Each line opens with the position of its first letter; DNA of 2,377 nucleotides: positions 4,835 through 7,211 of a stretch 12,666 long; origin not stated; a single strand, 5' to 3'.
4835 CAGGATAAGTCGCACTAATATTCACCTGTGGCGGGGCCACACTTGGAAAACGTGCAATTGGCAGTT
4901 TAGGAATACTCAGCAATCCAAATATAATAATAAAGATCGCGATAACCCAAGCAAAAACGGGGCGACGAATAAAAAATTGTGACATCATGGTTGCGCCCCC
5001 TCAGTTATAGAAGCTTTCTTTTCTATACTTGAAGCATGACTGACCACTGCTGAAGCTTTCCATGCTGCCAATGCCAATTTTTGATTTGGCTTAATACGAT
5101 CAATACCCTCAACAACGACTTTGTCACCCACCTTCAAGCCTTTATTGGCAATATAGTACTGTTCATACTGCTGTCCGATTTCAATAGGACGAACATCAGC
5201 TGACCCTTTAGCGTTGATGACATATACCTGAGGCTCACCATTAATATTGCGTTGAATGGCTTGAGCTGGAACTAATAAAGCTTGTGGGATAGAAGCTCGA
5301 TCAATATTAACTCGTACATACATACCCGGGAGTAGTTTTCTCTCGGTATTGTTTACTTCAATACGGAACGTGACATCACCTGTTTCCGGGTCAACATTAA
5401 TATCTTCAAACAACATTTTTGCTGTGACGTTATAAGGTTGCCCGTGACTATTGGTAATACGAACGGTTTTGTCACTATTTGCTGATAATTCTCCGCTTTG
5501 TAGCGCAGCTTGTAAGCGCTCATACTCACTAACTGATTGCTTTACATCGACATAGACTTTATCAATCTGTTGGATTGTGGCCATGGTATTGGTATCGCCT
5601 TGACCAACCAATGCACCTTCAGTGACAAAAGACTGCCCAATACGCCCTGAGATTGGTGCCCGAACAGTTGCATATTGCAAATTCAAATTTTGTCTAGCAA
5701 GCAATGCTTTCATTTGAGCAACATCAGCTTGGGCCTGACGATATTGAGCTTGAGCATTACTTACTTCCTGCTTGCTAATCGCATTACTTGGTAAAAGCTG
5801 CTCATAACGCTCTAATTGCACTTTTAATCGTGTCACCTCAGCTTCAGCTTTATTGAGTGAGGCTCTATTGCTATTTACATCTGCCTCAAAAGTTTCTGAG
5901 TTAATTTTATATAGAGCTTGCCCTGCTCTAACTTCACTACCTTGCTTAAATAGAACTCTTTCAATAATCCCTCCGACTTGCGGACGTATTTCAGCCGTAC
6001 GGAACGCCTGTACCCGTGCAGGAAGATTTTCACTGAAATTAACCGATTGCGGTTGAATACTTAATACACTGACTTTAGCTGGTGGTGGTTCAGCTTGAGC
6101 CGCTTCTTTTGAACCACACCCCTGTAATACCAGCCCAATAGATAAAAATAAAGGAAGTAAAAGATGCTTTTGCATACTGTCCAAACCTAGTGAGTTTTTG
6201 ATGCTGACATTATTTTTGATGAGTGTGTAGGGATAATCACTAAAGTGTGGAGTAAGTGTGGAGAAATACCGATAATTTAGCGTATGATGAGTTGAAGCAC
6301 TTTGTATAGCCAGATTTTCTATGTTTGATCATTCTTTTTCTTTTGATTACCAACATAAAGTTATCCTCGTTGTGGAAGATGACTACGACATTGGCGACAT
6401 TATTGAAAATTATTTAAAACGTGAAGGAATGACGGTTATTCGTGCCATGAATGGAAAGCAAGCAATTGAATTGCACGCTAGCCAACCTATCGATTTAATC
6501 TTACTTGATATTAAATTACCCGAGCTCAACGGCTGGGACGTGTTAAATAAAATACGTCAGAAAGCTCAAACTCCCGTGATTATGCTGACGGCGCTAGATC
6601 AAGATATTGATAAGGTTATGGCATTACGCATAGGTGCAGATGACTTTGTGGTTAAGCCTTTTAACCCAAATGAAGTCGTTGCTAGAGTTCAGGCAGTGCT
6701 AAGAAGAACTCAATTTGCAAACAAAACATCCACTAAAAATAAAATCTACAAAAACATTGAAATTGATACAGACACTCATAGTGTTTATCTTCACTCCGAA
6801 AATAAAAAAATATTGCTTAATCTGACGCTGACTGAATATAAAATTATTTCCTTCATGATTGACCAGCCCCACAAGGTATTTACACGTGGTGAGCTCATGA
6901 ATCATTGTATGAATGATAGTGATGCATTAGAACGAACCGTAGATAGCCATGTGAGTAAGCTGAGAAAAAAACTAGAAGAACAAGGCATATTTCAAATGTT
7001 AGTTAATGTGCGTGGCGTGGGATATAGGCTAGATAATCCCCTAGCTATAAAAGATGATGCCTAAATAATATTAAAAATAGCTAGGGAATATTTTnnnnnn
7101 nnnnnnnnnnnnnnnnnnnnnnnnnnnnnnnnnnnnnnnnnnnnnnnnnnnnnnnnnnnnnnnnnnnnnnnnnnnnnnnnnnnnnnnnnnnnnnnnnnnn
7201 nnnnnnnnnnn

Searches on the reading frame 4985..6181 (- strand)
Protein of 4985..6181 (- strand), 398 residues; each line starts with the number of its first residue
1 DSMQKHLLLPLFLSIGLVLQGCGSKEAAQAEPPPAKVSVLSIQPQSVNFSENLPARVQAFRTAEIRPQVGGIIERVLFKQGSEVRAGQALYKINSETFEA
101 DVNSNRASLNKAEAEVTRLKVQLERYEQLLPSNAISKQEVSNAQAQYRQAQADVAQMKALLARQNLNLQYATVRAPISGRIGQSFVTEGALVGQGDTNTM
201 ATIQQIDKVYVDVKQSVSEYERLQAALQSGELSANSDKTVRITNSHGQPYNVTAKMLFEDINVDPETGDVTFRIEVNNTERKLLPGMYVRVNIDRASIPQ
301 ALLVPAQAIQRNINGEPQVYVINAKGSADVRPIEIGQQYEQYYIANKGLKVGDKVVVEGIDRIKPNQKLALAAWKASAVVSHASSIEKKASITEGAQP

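Call 70: search_protein_families(library=ncbifam, proteins=[window:4985-6181:-], max_evalue=1e-20)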
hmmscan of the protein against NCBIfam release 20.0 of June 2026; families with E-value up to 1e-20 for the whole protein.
window:4985-6181:- (398 aa): 10 families
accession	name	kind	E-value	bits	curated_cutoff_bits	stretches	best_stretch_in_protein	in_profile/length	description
NF033138.2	RND-peri-MexC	equivalog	3.1e-89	299.7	625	1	13-370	13-370/375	MexC family multidrug efflux RND transporter periplasmic adaptor subunit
NF007132.1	PRK09578.1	equivalog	7.2e-84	281.8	512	1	5-377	8-381/396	MexX/AxyX family multidrug efflux RND transporter periplasmic adaptor subunit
NF033834.1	RND_adapt_MexA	exception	5.3e-82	275.9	750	1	8-372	10-361/373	multidrug efflux RND transporter periplasmic adaptor subunit MexA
NF011604.1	PRK15030.1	equivalog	6.7e-82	275.6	765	1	9-370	12-374/397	multidrug efflux RND transporter periplasmic adaptor subunit AcrA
TIGR01730.1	RND_mfp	subfamily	7.3e-77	258.5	94.9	1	37-369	1-319/322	efflux RND transporter periplasmic adaptor subunit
NF007362.0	PRK09859.1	equivalog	2.3e-73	247.5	738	1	4-369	4-369/385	multidrug transporter subunit MdtE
NF045904.1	RND-peri-MexE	equivalog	1.8e-62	211.5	714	1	4-369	5-366/390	multidrug efflux RND transporter periplasmic adaptor subunit MexE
NF000272.2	OqxA_adapt_sub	exception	4e-50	170.9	835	1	12-363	17-370/391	multidrug efflux RND transporter periplasmic adaptor subunit OqxA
NF008589.1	PRK11556.1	equivalog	1e-41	143.1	391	1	37-368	59-384/392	MdtA/MuxA family multidrug efflux RND transporter periplasmic adaptor subunit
TIGR00999.1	8a0102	subfamily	6.8e-33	113.9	319.3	1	81-364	1-271/271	CzcB/NccB family metal efflux transporter periplasmic adaptor subunit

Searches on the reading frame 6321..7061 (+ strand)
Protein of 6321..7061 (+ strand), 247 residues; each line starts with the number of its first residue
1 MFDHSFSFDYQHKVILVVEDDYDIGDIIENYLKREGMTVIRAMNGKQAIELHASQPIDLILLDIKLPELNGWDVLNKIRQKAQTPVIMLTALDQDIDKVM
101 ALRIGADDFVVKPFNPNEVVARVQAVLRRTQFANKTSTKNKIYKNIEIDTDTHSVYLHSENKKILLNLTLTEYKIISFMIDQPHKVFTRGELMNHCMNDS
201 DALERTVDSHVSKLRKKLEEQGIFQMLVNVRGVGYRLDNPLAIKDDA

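Call 70: search_protein_families(library=ncbifam, proteins=[window:6321-7061:+], max_evalue=1e-20)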
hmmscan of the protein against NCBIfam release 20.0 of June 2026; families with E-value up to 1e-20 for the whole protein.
window:6321-7061:+ (247 aa): 40 families (the best 25 are shown)
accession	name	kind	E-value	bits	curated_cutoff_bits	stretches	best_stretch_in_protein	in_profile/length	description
NF012227.0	AdeR_RR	equivalog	1.5e-144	479.7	340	1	2-240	1-239/239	efflux system response regulator transcription factor AdeR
NF008296.0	PRK11083.1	equivalog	2.4e-55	187.4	273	1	12-238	3-226/228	two-component system response regulator CreB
TIGR02154.1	PhoB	equivalog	4.1e-55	186.5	296.2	1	13-238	3-226/226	phosphate regulon transcriptional regulator PhoB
NF033117.2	vanR_ACDEGLN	exception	3e-51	174.2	350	1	15-237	1-225/226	VanR-ABDEGLN family response regulator transcription factor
NF053854.1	RespRegPhoBBctds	equivalog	8.2e-50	169.2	270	1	15-237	1-224/225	two-component system response regulator PhoB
NF045944.1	ResRegRpaBCyano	equivalog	3.8e-49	167.1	330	1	16-237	1-227/229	response regulator transcription factor RpaB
NF040689.1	MtrAB_MtrA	equivalog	3.8e-49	167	300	1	15-236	1-217/219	MtrAB system response regulator MtrA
NF007982.1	PRK10710.1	equivalog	5.8e-49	166.8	380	1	11-238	6-228/235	envelope stress response regulator BaeR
NF040534.1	resp_reg_YycF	equivalog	4e-48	163.7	340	1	14-239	2-229/231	response regulator YycF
NF033120.0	vanR_FM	exception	2.8e-46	158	460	1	14-237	5-229/231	vancomycin resistance response regulator transcription factor, VanR-F/VanR-M family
NF008199.0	PRK10955.1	equivalog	2.2e-45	155.4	341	1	14-235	3-226/232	envelope stress response regulator transcription factor CpxR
NF041733.1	resp_reg_CseB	equivalog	2.3e-44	151.5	350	1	15-238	3-227/228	two-component system response regulator CseB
NF041734.1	resp_reg_RppA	equivalog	4.5e-44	150.5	250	1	15-238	3-228/229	two-component system response regulator RppA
NF007005.1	PRK09468.1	equivalog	1.1e-42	146.1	331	1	12-235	3-229/237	osmolarity response regulator transcription factor OmpR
TIGR01387.1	cztR_silR_copR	subfamily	5.1e-42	144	279.2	1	15-237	1-218/218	heavy metal response regulator transcription factor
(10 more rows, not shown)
